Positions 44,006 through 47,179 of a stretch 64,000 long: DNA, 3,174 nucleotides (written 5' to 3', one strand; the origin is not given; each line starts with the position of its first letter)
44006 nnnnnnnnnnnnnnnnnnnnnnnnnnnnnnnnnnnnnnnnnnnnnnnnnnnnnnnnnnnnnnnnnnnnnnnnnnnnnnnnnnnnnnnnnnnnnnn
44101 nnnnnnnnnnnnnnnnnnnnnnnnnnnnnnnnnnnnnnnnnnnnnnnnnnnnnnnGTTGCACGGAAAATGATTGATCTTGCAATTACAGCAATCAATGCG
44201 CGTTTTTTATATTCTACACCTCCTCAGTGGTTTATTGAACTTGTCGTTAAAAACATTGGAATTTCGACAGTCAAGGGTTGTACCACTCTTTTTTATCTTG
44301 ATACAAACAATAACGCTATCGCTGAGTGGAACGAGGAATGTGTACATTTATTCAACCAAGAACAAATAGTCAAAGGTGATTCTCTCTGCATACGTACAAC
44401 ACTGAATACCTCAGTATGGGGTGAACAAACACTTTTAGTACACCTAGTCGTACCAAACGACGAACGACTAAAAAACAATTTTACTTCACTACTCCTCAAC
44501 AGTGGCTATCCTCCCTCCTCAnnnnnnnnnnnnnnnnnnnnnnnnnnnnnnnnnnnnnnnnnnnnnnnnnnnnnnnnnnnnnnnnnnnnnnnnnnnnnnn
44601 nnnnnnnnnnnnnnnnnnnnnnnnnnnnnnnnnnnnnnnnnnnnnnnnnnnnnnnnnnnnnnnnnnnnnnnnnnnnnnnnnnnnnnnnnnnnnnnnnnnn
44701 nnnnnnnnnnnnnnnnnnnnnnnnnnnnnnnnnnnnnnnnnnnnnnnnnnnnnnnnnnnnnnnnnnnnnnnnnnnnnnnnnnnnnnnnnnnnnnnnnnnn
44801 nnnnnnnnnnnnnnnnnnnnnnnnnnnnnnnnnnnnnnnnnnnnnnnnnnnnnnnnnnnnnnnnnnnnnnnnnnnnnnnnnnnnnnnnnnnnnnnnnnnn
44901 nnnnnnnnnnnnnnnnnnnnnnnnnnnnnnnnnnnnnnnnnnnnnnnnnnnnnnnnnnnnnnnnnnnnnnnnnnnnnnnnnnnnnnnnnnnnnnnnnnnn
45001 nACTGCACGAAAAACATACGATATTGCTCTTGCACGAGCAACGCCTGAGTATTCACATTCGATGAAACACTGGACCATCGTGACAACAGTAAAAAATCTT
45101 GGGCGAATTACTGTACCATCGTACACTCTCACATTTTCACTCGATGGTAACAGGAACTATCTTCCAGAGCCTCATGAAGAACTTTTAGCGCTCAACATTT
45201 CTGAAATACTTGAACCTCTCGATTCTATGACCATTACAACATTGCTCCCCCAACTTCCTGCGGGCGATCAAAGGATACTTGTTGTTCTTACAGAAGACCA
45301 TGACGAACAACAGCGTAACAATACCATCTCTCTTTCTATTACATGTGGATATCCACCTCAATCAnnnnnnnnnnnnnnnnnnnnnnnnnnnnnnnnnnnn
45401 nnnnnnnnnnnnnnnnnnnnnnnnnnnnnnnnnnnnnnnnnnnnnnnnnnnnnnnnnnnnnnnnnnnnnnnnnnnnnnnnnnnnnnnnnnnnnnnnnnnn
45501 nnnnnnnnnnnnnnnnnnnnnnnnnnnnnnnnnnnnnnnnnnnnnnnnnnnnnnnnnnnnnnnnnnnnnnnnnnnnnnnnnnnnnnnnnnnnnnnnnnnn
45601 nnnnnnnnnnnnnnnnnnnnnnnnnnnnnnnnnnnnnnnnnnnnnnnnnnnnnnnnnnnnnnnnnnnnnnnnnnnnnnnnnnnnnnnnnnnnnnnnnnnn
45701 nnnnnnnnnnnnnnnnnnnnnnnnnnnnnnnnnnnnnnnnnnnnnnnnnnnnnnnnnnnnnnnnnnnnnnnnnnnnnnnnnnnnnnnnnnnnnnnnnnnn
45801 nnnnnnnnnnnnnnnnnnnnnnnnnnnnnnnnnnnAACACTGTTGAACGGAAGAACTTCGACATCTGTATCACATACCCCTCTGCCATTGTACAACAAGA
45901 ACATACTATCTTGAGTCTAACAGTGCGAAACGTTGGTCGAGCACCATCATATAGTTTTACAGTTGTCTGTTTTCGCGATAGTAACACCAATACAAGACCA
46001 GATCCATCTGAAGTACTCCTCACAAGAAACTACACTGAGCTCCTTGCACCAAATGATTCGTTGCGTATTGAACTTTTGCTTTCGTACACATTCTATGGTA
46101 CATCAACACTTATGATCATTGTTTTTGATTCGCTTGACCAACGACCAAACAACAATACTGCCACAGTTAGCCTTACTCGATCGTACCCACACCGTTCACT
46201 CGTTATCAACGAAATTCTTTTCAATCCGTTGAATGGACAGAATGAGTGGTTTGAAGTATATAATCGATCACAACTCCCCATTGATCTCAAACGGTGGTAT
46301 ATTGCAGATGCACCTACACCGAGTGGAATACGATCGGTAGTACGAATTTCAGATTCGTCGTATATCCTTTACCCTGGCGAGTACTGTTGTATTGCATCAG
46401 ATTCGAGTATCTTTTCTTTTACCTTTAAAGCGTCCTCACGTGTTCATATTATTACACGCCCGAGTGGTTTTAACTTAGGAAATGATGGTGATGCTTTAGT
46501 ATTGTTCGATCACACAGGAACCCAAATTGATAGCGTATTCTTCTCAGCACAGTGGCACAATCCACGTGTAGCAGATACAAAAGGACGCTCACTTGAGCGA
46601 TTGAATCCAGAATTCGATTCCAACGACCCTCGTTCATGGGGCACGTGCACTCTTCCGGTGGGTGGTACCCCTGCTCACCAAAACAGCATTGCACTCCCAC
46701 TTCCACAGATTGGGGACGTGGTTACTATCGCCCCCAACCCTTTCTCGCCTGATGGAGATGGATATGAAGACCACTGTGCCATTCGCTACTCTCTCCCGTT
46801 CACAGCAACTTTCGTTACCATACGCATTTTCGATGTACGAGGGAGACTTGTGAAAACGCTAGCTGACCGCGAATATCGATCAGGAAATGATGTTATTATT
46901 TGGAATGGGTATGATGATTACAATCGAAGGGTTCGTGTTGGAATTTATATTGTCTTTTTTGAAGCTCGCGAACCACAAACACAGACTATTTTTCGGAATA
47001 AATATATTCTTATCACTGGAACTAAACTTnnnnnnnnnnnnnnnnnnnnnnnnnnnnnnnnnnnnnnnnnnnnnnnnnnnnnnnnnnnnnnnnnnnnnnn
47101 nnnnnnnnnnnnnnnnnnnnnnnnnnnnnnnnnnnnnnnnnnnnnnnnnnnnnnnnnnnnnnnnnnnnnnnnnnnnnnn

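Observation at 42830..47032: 1400-aa T9SS type-B cargo built from four CARDB + Lamin-tail-domain modules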

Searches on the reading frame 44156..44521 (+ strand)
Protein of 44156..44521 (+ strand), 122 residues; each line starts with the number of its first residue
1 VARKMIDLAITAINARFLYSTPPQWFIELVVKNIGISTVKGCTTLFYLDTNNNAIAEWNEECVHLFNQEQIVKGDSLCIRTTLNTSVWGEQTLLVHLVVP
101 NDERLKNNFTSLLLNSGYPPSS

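Call 13: search_protein_families(library=pfam, proteins=[window:44156-44521:+], max_evalue=10)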
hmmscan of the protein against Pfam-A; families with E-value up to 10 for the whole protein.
seq(122 aa): 0 families

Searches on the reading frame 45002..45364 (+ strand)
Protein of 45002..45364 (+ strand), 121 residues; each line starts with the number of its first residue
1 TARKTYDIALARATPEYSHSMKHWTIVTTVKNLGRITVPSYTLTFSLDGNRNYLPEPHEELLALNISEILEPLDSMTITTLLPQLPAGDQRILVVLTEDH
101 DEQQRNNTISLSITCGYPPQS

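Call 13: search_protein_families(library=pfam, proteins=[window:45002-45364:+], max_evalue=10)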
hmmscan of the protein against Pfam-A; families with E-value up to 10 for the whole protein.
seq(121 aa): 2 families
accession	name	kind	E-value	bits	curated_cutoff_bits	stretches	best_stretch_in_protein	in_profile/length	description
PF07705.17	CARDB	-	0.01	16.5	22.7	1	14-52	11-49/101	CARDB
PF23120.1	PEX6_N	-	0.027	15.2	27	1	3-46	43-87/123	Peroxisomal ATPase 6 N-terminal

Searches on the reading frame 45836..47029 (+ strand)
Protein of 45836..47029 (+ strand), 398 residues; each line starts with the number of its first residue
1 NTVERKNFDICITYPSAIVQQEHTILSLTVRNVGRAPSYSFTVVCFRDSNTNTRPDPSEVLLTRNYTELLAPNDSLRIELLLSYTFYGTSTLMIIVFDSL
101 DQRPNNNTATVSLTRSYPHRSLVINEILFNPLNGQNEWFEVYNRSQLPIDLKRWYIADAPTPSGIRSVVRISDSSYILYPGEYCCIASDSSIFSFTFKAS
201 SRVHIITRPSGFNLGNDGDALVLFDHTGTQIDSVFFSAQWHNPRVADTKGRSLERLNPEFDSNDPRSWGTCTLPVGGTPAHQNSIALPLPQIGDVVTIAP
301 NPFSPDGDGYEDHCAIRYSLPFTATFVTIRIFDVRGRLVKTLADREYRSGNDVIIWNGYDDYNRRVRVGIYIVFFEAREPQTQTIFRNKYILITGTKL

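Call 49: find_related_loci(query=A4, collection=genome_contigs, flank=10000)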
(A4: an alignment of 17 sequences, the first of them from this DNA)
Query A4 (398 aa) in genome_contigs; peptide patterns used: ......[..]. (x = any residue, [..] = any of these).
599 stretches matched a pattern (row limit reached: there are more); 555 encode a relative of the query (tblastn E <= 1e-3); the best 80 are kept; 80 distinct loci.
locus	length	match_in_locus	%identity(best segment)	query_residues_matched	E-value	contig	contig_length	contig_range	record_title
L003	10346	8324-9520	49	1-398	6e-126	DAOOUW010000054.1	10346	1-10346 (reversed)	MAG TPA_asm: Bacteroidota bacterium isolate AMR_MDS_2457 NODE_4144_length_10346_cov_15.918570, whole genome shotgun sequ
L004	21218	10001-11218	41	1-398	3e-102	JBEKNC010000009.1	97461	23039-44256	MAG: Bacteroidota bacterium isolate SPRUCE 408 SPRUCE_408_9, whole genome shotgun sequence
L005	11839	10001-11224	42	1-398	7e-101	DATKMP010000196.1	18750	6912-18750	MAG TPA_asm: Bacteroidota bacterium isolate SMAG_U14714 k141_5225789, whole genome shotgun sequence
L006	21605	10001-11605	42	1-379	5e-98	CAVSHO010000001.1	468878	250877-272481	MAG: Ignavibacteriota bacterium isolate MFD01476.bin.2.68 genome assembly, contig: contig_10165, whole genome shotgun se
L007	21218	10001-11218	41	1-398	2e-97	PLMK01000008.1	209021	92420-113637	MAG: Ignavibacteriae bacterium isolate fen_1300 73.20120800_E3D.21_contig_227, whole genome shotgun sequence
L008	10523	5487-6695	40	1-398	8e-93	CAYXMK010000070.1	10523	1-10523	MAG TPA_asm: uncultured Ignavibacteriaceae bacterium isolate binchicken_co274_38 genome assembly, contig: NODE_15395_len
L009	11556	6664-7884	39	1-398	5e-91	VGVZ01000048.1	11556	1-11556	MAG: Ignavibacteria bacterium isolate K_DeepCast_100m_m2_316 K_DeepCast_100m_m2_316_Ga0194127_10007904, whole genome sho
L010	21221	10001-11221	39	1-398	2e-90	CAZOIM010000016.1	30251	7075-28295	MAG TPA_asm: uncultured Ignavibacteriaceae bacterium isolate binchicken_co241_296 genome assembly, contig: NODE_1413_len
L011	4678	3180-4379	40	1-398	4e-91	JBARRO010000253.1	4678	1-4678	MAG: Bacteroidota bacterium isolate MFD13499_ilm_asm_bin40 k127_124369, whole genome shotgun sequence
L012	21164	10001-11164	39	15-398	2e-90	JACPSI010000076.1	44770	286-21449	MAG: Ignavibacteriales bacterium isolate NC_groundwater_701_Ag_S-0.2um_50_10 S36_SO-2_scaffold_187970, whole genome shot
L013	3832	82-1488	39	1-398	1e-90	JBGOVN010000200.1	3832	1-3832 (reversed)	MAG: Bacteroidota bacterium isolate OBJ_0618_7090110_114 k141_534062_length_3832_cov_11.9491, whole genome shotgun seque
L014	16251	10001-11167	42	8-385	6e-90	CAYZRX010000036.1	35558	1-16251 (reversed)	MAG TPA_asm: uncultured Ignavibacteriaceae bacterium isolate SRP214966_co4_379 genome assembly, contig: NODE_783_length_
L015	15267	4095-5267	40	2-381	7e-90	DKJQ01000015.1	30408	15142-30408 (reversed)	MAG TPA_asm: Ignavibacteria bacterium UBA6688 UBA6688_contig_1044, whole genome shotgun sequence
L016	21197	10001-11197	39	1-397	2e-89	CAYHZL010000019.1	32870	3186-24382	MAG TPA_asm: uncultured Chitinophagaceae bacterium isolate ERP119705_co16_460 genome assembly, contig: NODE_1057_length_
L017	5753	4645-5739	42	1-359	2e-89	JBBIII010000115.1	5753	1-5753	MAG: Ignavibacteriales bacterium isolate QH2S170213_bin_135 NODE_6273_length_5753_cov_22.846788, whole genome shotgun se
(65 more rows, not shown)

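Call 50: predict_structure(alignment_id=A4)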
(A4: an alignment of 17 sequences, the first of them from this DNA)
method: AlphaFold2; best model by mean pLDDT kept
length: 398 residues; sequences in the alignment: 17
mean_pLDDT: 85.4   pTM: 0.71
mean pLDDT of the five models: 85.4, 83.1, 82.4, 82.1, 80.3
residues with pLDDT >= 90: 164; 70-90: 202; 50-70: 28; < 50: 4
segments of 3 or more residues with pLDDT < 50: none
pLDDT, mean of each block of 10 residues (from residue 1): 75 91 91 92 91 87 93 94 85 93 90 91 90 87 91 83 72 90 90 83 81 69 92 85 79 81 82 78 66 74 77 83 91 94 89 85 87 94 90 78
secondary structure, 60 per line:
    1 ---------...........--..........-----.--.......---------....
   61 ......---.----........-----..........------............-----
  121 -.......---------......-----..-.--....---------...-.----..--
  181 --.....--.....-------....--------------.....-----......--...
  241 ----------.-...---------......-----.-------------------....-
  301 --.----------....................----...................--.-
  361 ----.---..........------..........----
elements in order: E10-20 E23-32 E41-47 E60-66 E75-82 E88-97 H104-107 E108-115 E122-128 E138-143 E155-158 E168-170 E183-187 H190-194 E202-205 E220-224 E230-235 E253-255 E268-270 E296-299 E314-333 E338-356 E369-378 E385-394

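Call 55: fold_search(model_id=the predicted structure, library=pdb)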
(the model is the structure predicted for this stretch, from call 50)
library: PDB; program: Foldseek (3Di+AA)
matches with E <= 10: 1668; with E <= 0.001: 187
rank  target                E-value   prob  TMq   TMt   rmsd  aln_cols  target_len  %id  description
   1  7bj3                  1.8e-08  1.00  0.21  0.09  17.3       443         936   11  ScpA from Streptococcus pyogenes, S512A active site mutant (released 2021-05-12)
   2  7yzx_A                2.5e-08  1.00  0.21  0.09  17.7       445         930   10  ScpA from Streptococcus pyogenes, D783A mutant. (released 2022-08-31)
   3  3eif                  3.4e-08  1.00  0.21  0.09  17.5       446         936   10  1.9 angstrom crystal structure of the active form of the C5a peptidase from Streptococcus pyogenes (ScpA) (released 2009-02-24)
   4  6za2_A                9.3e-08  1.00  0.20  0.08  24.8       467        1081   11  Crystal structure of dimeric latent PorU from Porphyromonas gingivalis (released 2021-09-29)
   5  1xf1_A                1.1e-07  1.00  0.22  0.10  18.6       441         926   10  Structure of C5a peptidase- a key virulence factor from Streptococcus (released 2005-11-22)
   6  6za2_B                3.1e-07  1.00  0.20  0.08  24.5       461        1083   11  Crystal structure of dimeric latent PorU from Porphyromonas gingivalis (released 2021-09-29)
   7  8bty_A                4.0e-07  1.00  0.21  0.11  15.6       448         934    9  Structure of the active form of ScpB, the C5a-peptidase from Streptococcus agalactiae. (released 2023-11-15)
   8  1ex0_B                2.5e-06  1.00  0.25  0.16  10.1       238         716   11  HUMAN FACTOR XIII, MUTANT W279F ZYMOGEN (released 2003-12-23)
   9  1l9m_B                2.5e-06  1.00  0.22  0.14  10.8       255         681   13  Three-dimensional structure of the human transglutaminase 3 enzyme: binding of calcium ions change structure for activ (released 2002-05-29)
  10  9qk2_F                3.5e-06  0.99  0.20  0.13  24.0       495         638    8  Structure of the Complement classical and lectin pathway C3 convertase in complex with substrate C3 (released 2025-12-24)
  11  1fie_A                3.6e-06  1.00  0.24  0.15  10.6       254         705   10  RECOMBINANT HUMAN COAGULATION FACTOR XIII (released 1997-02-12)
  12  5xxz_A                5.0e-06  1.00  0.21  0.08  18.3       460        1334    9  Crystal structure of a serine protease from Streptococcus species (released 2018-08-08)
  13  6xay_B                6.2e-06  1.00  0.17  0.24  16.6       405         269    8  Structure of a fragment of human fibronectin containing the 10th, 11th and 12th type III domains (released 2021-06-09)
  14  6tav_B                6.8e-06  0.99  0.18  0.08  21.8       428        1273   12  Crystal structure of endopeptidase-induced alpha2-macroglobulin (released 2021-05-12)
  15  9u61_E                8.0e-06  1.00  0.21  0.07  23.5       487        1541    9  CP/MBL pathways C3 convertase C4b2a and C3 complex (released 2026-01-14)
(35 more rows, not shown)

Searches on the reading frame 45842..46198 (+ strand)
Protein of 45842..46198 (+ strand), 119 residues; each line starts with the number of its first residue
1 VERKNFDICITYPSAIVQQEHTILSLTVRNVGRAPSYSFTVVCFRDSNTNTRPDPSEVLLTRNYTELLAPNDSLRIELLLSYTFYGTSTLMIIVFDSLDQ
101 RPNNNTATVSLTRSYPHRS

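Call 13: search_protein_families(library=pfam, proteins=[window:45842-46198:+], max_evalue=10)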
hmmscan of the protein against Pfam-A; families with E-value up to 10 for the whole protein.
seq(119 aa): 3 families
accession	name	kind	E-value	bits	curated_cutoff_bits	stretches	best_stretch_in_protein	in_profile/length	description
PF07705.17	CARDB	-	0.0013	19.3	22.7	1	11-94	10-82/101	CARDB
PF22074.2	Cep192_D5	-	0.0019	18.2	27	1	16-59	18-60/178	Cep192 domain 5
PF21633.3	MOV-10_Ig-like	-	0.18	12.3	27.4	1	16-96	28-105/126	Helicase MOV-10, Ig-like domain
